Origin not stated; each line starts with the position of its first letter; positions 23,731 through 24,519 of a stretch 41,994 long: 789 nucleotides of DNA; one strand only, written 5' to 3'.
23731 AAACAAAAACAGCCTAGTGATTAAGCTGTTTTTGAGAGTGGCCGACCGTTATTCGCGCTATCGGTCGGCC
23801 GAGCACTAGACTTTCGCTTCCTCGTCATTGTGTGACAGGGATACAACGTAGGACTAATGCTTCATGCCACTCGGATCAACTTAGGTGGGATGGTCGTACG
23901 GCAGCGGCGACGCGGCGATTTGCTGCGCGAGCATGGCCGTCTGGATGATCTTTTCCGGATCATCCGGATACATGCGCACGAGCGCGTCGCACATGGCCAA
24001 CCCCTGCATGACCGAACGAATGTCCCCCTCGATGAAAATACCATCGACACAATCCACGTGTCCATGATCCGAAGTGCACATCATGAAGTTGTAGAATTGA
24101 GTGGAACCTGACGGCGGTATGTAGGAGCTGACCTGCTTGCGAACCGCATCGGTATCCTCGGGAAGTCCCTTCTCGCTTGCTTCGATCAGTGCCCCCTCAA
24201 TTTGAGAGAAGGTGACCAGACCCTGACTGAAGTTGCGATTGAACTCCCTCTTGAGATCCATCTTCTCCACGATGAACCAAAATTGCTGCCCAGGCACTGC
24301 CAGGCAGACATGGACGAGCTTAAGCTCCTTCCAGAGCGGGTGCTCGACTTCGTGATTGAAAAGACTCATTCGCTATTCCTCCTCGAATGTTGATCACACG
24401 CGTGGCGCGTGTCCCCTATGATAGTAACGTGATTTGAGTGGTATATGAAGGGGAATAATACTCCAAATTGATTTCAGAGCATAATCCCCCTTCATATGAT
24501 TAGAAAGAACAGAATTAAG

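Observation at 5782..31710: Five discrete GC-rich patches, each coding one carrying a canonical Shine-Dalgarno, in an AT-rich and essentially SD-less genome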

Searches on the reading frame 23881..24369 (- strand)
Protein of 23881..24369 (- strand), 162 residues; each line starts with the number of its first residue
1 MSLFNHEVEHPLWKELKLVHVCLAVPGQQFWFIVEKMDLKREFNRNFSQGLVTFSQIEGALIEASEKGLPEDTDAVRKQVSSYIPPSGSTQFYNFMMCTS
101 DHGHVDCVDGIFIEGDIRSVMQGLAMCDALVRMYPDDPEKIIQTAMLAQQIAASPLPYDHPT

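Call 9: search_protein_families(library=pfam, proteins=[window:23881-24369:-], max_evalue=0.01)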
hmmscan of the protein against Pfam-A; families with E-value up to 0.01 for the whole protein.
window:23881-24369:- (162 aa): 0 families

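Call 20: search_protein_families(library=ncbifam, proteins=[window:23881-24369:-], max_evalue=0.01)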
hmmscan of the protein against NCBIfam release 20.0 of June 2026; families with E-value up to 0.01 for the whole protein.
window:23881-24369:- (162 aa): 0 families

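Call 21: search_protein_families(library=phrogs, proteins=[window:23881-24369:-], max_evalue=0.01)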
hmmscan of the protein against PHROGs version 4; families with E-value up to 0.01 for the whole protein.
window:23881-24369:- (162 aa): 0 families

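Call 22: find_homologous_proteins(query=window:23881-24369:-, max_evalue=0.001)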
Query window:23881-24369:- (162 aa): 1 proteins with E <= 0.001 among 7 candidates.
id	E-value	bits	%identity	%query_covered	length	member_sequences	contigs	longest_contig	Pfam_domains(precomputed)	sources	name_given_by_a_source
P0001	2.8e-106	370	100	100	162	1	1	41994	-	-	-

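Call 40: find_related_loci(query=window:23881-24369:-, collection=viral_contigs, flank=5000)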
Query window:23881-24369:- (162 aa) in viral_contigs; peptide patterns used: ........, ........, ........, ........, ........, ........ (x = any residue, [..] = any of these).
5 stretches matched a pattern; 1 encode a relative of the query (tblastn E <= 1e-3); 1 distinct loci.
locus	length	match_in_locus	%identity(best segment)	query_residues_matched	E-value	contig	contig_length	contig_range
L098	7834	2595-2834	28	66-138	8e-5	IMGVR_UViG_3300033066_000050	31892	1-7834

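Call 65: search_protein_families(library=padloc, proteins=[window:23881-24369:-], max_evalue=0.01)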
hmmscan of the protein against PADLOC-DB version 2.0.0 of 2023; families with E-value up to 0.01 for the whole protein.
window:23881-24369:- (162 aa): 0 families

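Call 71: search_protein_representatives(protein=window:23881-24369:-)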
Query: 162 residues. Proteins with E-value up to 0.001 (for the whole library): 10; up to 1e-10: 1; up to 1e-30: 1. The best 10 are listed.
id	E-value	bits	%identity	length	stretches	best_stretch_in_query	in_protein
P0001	8.8e-107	370.0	100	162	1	1-162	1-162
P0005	2.1e-09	53.4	31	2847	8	75-123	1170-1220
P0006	1.8e-07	47.2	31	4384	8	68-123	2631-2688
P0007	2.2e-07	46.9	36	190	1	46-158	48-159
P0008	3.5e-07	46.2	33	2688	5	48-123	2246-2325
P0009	1.6e-06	44.1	31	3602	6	62-109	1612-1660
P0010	2.8e-04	36.8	32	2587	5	62-123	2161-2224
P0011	3.4e-04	36.5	30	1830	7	27-123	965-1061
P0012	4.5e-04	36.1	31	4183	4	61-123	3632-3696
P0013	6.1e-04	35.7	42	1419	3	102-123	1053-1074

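Call 73: search_protein_families(library=pfam, proteins=[P0005, P0007, P0008], max_evalue=0.001)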
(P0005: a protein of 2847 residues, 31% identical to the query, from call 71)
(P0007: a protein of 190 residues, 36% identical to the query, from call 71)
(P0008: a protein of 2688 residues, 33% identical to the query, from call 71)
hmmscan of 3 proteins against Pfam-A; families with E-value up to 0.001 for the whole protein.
P0005 (2847 aa): 1 family
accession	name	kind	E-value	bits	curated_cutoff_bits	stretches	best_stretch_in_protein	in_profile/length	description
PF16744.11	zf-RING_15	-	0.00089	19.8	30.8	0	1521-1540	30-49/73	KIAA1045 RING finger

P0007 (190 aa): 0 families

P0008 (2688 aa): 0 families

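Call 74: list_cluster_members(proteins=[P0007, P0005, P0006, P0008, P0003, P0004])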
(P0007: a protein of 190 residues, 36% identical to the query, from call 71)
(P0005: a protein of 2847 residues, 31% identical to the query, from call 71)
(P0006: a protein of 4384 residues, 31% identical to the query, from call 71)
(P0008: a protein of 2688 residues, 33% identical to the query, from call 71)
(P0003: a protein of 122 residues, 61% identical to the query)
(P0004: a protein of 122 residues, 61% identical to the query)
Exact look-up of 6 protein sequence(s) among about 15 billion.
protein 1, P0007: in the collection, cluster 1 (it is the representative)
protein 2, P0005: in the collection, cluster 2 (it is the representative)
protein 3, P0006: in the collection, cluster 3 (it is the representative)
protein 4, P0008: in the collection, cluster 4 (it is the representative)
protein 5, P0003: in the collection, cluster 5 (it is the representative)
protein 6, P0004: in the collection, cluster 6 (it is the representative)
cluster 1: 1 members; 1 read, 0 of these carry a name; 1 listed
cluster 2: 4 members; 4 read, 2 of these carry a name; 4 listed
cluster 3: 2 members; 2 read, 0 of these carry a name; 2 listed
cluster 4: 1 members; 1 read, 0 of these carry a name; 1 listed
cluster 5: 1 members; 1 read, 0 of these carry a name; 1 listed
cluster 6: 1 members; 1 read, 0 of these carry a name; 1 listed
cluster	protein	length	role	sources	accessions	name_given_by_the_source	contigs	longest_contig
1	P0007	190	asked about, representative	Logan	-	-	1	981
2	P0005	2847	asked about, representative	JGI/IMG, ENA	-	hypothetical protein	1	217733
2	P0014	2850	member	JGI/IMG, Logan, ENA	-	hypothetical protein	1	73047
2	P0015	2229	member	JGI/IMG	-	-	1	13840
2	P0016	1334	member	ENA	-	-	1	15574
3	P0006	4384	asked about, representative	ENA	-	-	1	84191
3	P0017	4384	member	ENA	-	-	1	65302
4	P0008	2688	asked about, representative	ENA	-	-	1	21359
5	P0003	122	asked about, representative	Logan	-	-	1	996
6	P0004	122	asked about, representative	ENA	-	-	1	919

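Call 75: find_encoding_contigs(protein=P0007, flank=3000)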
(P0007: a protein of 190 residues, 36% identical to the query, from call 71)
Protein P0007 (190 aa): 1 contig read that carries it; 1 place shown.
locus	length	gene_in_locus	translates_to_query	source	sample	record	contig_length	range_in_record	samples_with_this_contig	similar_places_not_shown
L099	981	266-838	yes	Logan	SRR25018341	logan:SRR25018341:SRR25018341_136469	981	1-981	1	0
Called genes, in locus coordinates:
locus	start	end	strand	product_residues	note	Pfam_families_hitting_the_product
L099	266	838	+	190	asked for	-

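Call 76: find_encoding_contigs(protein=P0005, flank=8000, max_places=2)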
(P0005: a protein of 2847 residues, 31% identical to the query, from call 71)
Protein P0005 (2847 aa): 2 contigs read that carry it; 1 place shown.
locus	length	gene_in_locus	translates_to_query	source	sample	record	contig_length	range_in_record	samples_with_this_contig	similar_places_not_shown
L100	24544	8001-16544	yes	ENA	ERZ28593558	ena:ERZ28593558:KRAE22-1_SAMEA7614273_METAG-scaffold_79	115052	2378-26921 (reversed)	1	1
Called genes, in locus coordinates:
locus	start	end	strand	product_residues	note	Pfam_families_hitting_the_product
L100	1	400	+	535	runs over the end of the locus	PF07068:Gp23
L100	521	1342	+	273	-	-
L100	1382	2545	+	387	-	PF26809:Phage_T4_gp13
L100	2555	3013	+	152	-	-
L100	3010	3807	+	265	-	-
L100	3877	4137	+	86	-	-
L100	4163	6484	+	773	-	PF04984:Phage_sheath_1, PF17482:Phage_sheath_1C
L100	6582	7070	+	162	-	-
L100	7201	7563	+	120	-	-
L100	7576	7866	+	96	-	-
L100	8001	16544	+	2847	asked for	-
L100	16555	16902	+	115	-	-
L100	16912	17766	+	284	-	-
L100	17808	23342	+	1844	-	-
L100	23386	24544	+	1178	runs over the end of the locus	?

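Call 80: find_encoding_contigs(protein=P0006, flank=8000, max_places=1)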
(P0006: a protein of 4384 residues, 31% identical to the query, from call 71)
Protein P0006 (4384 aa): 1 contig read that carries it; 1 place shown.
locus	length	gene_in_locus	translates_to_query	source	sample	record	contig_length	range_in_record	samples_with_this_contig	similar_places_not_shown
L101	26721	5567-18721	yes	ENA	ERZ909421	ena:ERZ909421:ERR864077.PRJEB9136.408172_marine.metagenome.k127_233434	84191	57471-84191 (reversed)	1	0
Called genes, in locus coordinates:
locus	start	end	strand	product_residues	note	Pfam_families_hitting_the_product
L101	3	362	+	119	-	?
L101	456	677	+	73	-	-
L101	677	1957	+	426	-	-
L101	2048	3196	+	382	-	PF26809:Phage_T4_gp13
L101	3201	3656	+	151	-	-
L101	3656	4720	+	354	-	PF16724:T4-gp15_tss (weak)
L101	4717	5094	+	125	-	-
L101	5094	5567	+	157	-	-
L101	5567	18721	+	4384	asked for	-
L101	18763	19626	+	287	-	-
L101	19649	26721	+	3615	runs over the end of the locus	-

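Call 81: find_encoding_contigs(protein=P0008, flank=8000, max_places=1)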
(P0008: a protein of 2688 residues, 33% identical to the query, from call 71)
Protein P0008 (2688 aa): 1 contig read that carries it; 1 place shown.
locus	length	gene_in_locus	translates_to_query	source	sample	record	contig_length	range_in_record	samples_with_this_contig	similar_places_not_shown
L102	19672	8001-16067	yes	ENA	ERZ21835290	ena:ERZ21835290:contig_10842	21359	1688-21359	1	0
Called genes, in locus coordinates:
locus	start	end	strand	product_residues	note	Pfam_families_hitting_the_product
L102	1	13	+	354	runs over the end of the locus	-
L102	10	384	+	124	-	-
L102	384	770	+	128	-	-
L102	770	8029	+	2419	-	-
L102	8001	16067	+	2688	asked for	-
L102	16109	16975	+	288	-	-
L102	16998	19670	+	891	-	?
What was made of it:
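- The D domain is otherwise found in phage proteins (calls 76, 80, 81).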

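Call 97: predict_structure(alignment_id=A7)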
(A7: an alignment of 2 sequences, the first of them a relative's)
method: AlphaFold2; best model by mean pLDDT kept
length: 162 residues; sequences in the alignment: 2
mean_pLDDT: 38.6   pTM: 0.28
mean pLDDT of the five models: 38.6, 38.2, 35.5, 34.0, 33.3
residues with pLDDT >= 90: 0; 70-90: 2; 50-70: 20; < 50: 140
segments of 3 or more residues with pLDDT < 50: 1-124, 149-162
pLDDT, mean of each block of 10 residues (from residue 1): 29 38 32 39 43 41 41 33 31 31 26 37 50 64 52 34 31
secondary structure, 60 per line:
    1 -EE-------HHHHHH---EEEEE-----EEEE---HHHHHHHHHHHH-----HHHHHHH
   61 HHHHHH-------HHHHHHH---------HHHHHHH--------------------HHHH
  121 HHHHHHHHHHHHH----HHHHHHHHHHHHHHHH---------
elements in order: H11-16 E20-24 E30-33 H37-48 H54-66 H74-80 H90-96 H117-133 H138-153

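Call 98: find_encoding_contigs(protein=P0001, flank=10000, max_places=3)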
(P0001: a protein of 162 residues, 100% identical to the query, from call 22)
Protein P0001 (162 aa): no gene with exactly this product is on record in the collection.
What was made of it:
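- Tried and rejected: Nothing was found (call 98).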

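Call 103: search_solved_structures(query=window:23881-24369:-, max_evalue=1)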
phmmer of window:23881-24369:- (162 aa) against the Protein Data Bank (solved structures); distinct sequences matched with E-value up to 1: 0.
